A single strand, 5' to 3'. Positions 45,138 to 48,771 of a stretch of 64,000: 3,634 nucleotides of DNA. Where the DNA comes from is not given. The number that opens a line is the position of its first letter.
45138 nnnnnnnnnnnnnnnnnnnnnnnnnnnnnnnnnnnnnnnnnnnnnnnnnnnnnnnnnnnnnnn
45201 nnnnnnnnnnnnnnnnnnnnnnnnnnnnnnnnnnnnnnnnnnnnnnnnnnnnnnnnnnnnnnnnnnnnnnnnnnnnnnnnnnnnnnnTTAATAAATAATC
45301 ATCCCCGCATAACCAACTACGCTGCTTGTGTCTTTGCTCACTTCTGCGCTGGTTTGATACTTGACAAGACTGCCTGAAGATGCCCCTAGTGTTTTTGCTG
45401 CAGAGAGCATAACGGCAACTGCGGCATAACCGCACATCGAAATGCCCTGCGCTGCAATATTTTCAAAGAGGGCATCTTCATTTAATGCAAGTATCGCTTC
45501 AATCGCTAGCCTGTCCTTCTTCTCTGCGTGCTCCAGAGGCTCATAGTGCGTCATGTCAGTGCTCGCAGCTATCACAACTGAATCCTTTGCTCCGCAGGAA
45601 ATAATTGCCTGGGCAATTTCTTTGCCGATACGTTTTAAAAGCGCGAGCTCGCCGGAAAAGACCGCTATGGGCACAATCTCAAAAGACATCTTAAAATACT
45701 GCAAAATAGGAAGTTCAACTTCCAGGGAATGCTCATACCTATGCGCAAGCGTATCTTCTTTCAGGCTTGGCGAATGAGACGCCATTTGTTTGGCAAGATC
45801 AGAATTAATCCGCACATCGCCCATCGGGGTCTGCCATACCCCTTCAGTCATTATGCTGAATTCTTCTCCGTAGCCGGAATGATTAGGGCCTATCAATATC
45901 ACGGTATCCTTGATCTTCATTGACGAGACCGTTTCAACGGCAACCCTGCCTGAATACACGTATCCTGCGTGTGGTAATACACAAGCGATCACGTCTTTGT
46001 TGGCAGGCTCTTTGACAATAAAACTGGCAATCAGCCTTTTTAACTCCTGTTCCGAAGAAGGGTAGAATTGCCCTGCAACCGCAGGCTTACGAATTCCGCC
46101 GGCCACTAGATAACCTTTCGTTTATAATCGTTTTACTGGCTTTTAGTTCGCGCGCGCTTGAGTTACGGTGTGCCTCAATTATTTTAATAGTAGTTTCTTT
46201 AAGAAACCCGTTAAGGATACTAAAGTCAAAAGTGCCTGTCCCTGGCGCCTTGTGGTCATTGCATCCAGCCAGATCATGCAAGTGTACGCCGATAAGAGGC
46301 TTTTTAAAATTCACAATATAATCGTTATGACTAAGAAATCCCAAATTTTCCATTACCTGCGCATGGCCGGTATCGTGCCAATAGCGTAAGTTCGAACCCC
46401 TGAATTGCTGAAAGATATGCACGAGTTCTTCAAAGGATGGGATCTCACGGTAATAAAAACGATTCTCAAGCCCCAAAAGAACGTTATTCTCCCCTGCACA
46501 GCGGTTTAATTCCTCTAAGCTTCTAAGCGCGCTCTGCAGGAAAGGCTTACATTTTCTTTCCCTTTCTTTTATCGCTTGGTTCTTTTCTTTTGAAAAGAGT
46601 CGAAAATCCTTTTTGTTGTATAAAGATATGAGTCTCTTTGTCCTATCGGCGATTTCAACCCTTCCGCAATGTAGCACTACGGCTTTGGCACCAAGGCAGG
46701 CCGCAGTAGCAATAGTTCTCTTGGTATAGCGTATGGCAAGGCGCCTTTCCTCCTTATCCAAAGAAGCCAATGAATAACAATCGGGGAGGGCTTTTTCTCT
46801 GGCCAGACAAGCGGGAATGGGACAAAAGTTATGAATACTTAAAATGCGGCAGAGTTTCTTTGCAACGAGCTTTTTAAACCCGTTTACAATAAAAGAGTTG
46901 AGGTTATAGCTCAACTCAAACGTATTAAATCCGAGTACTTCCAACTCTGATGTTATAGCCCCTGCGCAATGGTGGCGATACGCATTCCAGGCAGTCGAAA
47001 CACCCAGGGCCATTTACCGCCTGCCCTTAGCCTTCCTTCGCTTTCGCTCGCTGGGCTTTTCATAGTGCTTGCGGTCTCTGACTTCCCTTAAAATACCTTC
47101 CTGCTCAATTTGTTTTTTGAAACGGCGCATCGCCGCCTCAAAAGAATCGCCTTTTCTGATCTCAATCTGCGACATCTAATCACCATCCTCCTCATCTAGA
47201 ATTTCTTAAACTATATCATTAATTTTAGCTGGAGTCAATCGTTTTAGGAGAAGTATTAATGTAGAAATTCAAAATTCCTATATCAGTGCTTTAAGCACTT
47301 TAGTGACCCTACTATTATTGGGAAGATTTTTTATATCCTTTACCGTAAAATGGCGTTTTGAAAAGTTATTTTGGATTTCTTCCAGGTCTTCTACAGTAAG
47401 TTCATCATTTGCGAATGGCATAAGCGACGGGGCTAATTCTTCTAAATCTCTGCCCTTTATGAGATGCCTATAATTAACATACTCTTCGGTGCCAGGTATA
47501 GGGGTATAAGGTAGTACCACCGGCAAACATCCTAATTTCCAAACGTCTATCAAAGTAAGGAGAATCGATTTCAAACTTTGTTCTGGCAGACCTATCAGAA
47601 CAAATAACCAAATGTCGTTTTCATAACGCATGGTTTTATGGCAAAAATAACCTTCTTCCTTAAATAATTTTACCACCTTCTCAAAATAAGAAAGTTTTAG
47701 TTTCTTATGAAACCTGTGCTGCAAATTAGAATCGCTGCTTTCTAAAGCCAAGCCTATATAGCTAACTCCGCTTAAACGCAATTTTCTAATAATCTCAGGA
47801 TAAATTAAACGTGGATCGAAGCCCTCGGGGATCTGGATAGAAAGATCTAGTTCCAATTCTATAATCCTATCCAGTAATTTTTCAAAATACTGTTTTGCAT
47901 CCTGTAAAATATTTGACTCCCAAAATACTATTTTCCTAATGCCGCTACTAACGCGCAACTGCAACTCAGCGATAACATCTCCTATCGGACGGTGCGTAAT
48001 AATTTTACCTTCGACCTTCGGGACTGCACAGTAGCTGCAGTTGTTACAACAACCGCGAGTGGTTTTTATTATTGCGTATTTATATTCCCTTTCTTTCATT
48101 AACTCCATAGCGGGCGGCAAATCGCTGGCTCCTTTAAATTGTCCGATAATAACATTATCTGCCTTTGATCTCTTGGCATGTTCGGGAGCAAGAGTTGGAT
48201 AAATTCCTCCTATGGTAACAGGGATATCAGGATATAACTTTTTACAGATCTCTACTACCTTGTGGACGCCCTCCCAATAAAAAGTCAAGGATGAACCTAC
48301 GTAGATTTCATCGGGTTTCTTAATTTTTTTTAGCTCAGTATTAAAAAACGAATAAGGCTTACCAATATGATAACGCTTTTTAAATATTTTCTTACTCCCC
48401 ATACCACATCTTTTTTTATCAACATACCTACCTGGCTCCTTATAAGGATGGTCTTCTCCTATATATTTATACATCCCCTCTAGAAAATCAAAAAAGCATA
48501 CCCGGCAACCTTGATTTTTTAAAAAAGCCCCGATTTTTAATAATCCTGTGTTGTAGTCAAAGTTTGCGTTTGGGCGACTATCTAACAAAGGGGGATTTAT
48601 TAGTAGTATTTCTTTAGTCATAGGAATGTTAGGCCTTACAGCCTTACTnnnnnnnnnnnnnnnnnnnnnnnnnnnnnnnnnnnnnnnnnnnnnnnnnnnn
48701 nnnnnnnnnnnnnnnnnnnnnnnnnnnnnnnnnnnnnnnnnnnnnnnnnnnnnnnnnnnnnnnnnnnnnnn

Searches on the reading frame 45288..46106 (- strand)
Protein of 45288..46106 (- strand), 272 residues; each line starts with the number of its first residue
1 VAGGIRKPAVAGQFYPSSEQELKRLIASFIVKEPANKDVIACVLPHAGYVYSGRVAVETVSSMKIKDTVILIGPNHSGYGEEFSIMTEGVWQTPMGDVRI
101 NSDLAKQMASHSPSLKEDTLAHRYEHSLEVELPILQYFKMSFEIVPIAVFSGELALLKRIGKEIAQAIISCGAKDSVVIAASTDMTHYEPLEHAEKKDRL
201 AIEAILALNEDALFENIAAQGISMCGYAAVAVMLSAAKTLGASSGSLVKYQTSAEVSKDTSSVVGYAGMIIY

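Call 7: search_protein_families(library=pfam, proteins=[window:45288-46106:-], max_evalue=0.01)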
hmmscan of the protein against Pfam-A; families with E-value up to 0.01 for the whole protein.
window:45288-46106:- (272 aa): 1 family
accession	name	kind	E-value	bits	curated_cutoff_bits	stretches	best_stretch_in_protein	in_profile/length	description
PF01875.22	Memo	-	7e-74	248.9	27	1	7-270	1-269/269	Memo-like protein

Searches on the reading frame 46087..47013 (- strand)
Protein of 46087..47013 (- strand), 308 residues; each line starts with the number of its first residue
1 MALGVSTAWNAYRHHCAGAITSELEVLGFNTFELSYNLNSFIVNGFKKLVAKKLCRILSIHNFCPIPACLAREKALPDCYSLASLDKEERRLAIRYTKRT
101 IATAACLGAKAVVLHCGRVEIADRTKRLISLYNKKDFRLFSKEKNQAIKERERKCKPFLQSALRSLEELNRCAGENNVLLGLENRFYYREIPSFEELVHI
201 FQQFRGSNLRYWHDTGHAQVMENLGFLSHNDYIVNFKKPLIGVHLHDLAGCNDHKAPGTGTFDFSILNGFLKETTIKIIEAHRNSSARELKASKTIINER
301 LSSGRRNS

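Call 7: search_protein_families(library=pfam, proteins=[window:46087-47013:-], max_evalue=0.01)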
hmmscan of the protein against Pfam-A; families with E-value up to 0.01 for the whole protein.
window:46087-47013:- (308 aa): 1 family
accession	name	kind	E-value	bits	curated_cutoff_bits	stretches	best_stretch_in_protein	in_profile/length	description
PF01261.30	AP_endonuc_2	-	1.7e-18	67.7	31.1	1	27-282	7-230/249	Xylose isomerase-like TIM barrel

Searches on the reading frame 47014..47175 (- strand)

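Call 7: search_protein_families(library=pfam, proteins=[window:47014-47175:-], max_evalue=0.01)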
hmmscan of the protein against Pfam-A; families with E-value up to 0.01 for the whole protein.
window:47014-47175:- (53 aa): 1 family
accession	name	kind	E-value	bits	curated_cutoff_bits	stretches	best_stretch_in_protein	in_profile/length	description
PF01165.25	Ribosomal_S21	-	2.6e-17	62.7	27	1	3-52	1-50/55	Ribosomal protein S21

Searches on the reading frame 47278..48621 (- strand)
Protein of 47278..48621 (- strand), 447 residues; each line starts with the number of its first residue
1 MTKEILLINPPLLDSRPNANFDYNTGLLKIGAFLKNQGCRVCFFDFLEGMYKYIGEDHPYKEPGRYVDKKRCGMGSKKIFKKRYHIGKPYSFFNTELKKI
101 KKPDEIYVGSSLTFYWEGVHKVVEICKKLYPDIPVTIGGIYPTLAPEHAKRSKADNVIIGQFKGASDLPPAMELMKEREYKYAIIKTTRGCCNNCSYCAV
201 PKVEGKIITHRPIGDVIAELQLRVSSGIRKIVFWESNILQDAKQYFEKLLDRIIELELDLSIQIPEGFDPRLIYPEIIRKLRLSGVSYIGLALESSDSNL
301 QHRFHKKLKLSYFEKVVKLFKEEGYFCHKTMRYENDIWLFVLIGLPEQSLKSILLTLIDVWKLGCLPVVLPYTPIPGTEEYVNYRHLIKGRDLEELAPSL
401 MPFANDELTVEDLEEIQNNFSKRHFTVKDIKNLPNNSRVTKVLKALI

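Call 6: search_protein_families(library=pfam, proteins=[window:47278-48621:-], max_evalue=0.01)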
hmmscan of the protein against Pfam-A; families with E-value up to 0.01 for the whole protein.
window:47278-48621:- (447 aa): 2 families
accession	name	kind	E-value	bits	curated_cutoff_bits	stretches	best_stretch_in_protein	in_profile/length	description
PF04055.27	Radical_SAM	-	1.2e-12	48.7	29.5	1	185-326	1-142/166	Radical SAM superfamily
PF02310.24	B12-binding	-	4e-06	27.1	32.1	1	102-165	51-116/121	B12 binding domain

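Call 32: search_protein_families(library=ncbifam, proteins=[window:47278-48621:-], max_evalue=0.00001)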
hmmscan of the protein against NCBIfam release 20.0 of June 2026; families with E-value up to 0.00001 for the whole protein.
window:47278-48621:- (447 aa): 18 families
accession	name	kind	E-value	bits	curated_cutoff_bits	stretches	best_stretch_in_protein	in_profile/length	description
TIGR04072.2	rSAM_ladder_B12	equivalog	2.1e-16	59.6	360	1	183-357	181-343/443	lipid biosynthesis B12-binding/radical SAM protein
TIGR00089.1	TIGR00089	subfamily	4.8e-12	45.4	251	1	174-322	132-285/429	MiaB/RimO family radical SAM methylthiotransferase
TIGR04479.1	bcpD_PhpK_rSAM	subfamily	6e-12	44.7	600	1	181-329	240-385/504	PhpK family radical SAM P-methyltransferase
NF040542.1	rSAM_RCCLKC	equivalog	3.1e-11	43.1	450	1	185-325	183-322/423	arsinothricin biosynthesis radical SAM protein ArsL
NF045585.1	rSAM_slr0320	equivalog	4.8e-11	41.9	775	1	177-324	230-378/511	photosystem II high light acclimation radical SAM protein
TIGR04013.1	B12_SAM_MJ_1487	hypoth_equivalog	7.2e-11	41.5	251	1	179-237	148-206/382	TIGR04013 family B12-binding domain/radical SAM domain-containing protein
NF038361.1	rSAM_Sden_1168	equivalog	2.4e-09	36.3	575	1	184-331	284-429/560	Sden_1168 family B12-binding radical SAM P-methyltransferase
TIGR04385.1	B12_rSAM_cofa1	equivalog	2.6e-09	36.8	450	1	185-259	198-272/438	B12 lower ligand biosynthesis radical SAM protein BzaD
TIGR04014.1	B12_SAM_MJ_0865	equivalog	6.4e-09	35.1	360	1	184-322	162-305/434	methyl-coenzyme M reductase glutamine C-methyltransferase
TIGR01125.1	TIGR01125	equivalog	8.4e-09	35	356.95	1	174-246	129-196/432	30S ribosomal protein S12 methylthiotransferase RimO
NF040546.1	rSAM_CUAEP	equivalog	5.1e-08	32.1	500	1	183-324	172-312/468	CUAEP/CCAEP-tail radical SAM (seleno)protein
NF033070.1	rSAM_AprD4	equivalog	8.3e-08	31.5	500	1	184-425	198-432/456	AprD4 family radical SAM diol-dehydratase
TIGR01579.1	MiaB-like-C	equivalog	1e-07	31.6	357.05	1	178-322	136-285/416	tRNA (N(6)-L-threonylcarbamoyladenosine(37)-C(2))-methylthiotransferase MtaB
NF033712.0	B12_rSAM_KedN5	subfamily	9.2e-07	27.4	700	1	179-328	192-345/624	KedN5 family methylcobalamin-dependent radical SAM C-methyltransferase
TIGR03471.1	HpnJ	equivalog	1.6e-06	27.3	577.6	1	181-356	196-358/472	hopanoid biosynthesis associated radical SAM protein HpnJ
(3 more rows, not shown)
